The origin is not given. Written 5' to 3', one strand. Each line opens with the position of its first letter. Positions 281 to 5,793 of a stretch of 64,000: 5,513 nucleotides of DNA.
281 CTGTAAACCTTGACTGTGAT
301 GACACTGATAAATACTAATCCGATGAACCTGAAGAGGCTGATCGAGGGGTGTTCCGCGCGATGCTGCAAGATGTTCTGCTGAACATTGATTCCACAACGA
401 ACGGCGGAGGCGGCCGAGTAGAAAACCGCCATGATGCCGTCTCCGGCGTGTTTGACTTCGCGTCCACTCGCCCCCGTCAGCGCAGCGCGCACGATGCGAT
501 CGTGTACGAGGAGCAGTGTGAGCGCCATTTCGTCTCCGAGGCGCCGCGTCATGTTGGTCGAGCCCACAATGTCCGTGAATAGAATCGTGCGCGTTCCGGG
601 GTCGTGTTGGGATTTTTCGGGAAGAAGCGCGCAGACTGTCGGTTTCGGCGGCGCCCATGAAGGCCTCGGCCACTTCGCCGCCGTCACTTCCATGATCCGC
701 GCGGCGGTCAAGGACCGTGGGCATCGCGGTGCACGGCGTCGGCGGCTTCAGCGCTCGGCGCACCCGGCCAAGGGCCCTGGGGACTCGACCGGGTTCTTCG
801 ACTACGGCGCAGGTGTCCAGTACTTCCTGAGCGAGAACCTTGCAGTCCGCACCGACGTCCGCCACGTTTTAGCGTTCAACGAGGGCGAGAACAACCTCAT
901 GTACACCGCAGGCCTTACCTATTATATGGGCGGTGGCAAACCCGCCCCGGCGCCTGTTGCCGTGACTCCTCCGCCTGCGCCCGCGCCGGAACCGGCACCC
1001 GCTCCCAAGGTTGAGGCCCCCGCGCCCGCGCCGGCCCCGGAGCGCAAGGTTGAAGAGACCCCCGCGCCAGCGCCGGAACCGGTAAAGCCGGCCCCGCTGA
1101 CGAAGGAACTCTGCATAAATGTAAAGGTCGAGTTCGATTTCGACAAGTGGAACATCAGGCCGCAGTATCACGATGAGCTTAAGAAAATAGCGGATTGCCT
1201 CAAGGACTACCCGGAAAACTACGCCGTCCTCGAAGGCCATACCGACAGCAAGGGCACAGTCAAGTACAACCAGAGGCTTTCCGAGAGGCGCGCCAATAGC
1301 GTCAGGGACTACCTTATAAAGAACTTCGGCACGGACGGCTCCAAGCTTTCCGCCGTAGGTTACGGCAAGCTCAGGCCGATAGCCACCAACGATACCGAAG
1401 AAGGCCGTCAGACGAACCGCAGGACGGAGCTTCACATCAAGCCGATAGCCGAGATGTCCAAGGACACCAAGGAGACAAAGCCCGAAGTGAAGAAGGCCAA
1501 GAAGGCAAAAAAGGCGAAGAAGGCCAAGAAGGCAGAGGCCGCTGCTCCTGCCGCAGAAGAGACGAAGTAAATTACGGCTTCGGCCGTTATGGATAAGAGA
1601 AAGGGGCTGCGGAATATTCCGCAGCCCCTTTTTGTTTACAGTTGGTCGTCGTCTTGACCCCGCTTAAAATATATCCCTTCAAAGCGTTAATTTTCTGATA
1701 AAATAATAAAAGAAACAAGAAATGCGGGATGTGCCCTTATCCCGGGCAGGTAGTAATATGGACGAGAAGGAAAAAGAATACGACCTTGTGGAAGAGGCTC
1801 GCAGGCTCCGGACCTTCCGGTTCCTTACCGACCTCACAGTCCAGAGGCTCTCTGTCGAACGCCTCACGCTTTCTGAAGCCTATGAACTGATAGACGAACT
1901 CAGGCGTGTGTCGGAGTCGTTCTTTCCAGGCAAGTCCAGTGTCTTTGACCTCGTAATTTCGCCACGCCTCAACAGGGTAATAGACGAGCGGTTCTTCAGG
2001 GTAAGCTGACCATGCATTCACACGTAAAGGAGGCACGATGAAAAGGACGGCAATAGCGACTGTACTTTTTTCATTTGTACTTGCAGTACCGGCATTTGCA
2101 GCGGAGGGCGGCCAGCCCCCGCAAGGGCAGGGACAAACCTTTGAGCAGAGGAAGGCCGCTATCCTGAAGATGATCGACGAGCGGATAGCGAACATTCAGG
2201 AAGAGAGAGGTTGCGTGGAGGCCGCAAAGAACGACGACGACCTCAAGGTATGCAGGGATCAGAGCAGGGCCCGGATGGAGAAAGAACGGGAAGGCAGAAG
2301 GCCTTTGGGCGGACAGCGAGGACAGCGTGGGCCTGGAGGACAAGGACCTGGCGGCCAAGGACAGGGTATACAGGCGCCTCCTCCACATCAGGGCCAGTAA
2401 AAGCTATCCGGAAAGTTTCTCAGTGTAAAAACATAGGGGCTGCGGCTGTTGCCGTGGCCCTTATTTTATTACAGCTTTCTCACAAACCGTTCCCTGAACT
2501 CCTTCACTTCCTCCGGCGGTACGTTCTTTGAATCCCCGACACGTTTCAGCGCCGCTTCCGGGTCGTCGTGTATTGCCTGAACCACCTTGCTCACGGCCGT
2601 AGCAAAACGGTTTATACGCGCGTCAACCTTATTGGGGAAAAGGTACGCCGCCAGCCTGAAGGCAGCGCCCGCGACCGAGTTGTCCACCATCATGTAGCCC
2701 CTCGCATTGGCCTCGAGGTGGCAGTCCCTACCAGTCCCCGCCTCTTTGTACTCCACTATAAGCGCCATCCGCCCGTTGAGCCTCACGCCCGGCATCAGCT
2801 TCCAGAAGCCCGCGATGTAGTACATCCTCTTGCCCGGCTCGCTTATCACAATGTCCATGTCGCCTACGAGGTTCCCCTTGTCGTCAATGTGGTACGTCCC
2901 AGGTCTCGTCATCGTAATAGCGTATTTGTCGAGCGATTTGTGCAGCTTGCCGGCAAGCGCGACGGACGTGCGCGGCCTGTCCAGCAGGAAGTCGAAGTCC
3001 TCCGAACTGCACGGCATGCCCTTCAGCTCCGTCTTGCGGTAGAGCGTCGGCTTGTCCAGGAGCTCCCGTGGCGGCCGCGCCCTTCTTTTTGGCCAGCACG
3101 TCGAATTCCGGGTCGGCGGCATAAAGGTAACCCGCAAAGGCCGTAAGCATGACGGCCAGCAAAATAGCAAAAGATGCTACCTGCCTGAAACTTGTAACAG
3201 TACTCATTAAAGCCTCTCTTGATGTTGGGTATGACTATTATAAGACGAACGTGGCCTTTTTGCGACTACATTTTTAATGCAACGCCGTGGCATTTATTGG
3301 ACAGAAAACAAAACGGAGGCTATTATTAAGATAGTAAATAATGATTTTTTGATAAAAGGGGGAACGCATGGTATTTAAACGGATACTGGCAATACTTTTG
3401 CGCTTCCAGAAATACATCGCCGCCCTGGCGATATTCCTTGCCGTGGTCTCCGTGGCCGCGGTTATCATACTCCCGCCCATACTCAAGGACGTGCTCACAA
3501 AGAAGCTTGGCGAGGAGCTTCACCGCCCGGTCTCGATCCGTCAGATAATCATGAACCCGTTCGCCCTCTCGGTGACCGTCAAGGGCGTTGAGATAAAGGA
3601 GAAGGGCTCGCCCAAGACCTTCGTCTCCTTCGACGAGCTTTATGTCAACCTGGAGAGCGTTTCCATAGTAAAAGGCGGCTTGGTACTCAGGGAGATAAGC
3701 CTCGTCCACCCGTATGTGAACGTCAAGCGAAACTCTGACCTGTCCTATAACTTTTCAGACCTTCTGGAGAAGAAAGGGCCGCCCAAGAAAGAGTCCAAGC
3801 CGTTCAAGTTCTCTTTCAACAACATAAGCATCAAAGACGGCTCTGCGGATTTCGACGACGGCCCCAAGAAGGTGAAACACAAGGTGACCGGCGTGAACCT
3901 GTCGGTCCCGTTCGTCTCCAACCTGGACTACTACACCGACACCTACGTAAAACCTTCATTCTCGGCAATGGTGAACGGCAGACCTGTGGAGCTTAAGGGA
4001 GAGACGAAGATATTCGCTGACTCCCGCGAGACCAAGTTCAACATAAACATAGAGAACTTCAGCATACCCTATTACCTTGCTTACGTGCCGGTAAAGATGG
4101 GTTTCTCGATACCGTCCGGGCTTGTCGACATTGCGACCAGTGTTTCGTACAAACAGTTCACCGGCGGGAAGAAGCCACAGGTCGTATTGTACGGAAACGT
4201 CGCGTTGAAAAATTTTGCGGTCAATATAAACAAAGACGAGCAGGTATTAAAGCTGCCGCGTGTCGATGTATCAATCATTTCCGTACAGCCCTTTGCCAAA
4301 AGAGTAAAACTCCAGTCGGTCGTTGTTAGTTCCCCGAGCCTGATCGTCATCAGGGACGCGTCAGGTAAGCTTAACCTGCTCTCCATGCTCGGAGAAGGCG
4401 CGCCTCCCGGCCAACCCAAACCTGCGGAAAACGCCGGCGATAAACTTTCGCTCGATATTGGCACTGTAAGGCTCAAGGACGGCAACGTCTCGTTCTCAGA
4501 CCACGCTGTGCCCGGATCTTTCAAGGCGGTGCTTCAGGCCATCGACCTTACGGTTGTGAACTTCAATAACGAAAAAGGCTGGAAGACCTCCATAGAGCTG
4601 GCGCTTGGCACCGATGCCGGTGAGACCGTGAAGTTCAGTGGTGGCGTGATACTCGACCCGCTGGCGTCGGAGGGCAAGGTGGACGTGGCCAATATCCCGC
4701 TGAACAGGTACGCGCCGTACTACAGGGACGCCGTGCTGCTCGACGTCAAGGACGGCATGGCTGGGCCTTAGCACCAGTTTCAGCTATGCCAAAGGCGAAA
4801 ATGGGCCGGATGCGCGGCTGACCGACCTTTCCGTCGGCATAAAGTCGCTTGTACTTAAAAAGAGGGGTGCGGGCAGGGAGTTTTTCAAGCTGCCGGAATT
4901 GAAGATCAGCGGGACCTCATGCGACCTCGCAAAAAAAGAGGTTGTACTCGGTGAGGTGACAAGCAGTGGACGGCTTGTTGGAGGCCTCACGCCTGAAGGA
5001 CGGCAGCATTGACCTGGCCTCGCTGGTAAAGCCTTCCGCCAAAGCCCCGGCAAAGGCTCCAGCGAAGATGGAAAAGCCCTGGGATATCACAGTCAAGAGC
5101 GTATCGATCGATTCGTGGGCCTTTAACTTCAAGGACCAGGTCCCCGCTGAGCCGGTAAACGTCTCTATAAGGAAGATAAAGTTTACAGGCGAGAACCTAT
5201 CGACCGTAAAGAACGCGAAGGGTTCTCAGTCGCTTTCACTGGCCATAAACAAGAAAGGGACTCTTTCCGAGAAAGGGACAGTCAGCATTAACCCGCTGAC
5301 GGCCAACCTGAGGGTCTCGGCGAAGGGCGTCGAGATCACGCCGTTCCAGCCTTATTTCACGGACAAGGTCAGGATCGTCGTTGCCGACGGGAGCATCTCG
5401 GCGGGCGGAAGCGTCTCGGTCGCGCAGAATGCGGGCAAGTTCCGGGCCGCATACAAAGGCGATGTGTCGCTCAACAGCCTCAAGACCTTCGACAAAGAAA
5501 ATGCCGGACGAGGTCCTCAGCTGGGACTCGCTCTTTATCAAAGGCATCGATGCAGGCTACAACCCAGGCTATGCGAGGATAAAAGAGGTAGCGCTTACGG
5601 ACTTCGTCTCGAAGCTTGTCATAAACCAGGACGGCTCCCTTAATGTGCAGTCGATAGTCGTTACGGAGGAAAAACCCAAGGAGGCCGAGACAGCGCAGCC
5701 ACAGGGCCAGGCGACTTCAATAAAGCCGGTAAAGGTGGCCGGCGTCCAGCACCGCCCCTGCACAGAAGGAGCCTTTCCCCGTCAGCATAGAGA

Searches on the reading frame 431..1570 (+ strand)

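Call 46: search_protein_families(library=pfam, proteins=[window:431-1570:+], max_evalue=0.00001)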
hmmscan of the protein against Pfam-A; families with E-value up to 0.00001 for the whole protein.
window:431-1570:+ (379 aa): 1 family
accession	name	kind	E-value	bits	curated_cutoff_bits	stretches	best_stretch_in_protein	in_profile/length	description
PF00691.25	OmpA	-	1e-23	83.9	27.2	1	235-330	2-98/98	OmpA family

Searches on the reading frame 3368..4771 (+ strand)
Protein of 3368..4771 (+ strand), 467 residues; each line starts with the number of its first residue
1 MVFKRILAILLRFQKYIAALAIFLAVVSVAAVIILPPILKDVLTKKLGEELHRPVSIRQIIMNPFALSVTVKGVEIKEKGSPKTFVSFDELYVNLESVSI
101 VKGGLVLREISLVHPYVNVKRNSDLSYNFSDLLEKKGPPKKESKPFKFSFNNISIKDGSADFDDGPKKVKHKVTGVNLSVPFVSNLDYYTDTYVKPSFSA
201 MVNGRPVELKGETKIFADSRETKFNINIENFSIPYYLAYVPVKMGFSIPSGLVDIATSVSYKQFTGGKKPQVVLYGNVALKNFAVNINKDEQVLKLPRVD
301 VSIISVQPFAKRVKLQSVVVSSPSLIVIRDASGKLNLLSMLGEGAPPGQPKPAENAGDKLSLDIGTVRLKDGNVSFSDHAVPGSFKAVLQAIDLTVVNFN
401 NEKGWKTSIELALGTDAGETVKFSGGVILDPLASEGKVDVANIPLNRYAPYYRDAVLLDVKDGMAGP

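Call 46: search_protein_families(library=pfam, proteins=[window:3368-4771:+], max_evalue=0.00001)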
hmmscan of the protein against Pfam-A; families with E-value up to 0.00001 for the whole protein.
window:3368-4771:+ (467 aa): 2 families
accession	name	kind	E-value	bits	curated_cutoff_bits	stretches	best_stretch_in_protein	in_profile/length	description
PF05359.17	DUF748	-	4e-99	333.5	50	2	12-380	13-371/1037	Domain of Unknown Function (DUF748)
PF05170.20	AsmA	-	3.9e-10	39.6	29.8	0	20-211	11-206/607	AsmA family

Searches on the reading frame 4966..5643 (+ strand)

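Call 46: search_protein_families(library=pfam, proteins=[window:4966-5643:+], max_evalue=0.00001)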
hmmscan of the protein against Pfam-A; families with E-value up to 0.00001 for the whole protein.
window:4966-5643:+ (225 aa): 1 family
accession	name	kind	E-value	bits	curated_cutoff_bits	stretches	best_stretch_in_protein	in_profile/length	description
PF05359.17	DUF748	-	7.9e-37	127.3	50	1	5-179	422-594/1037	Domain of Unknown Function (DUF748)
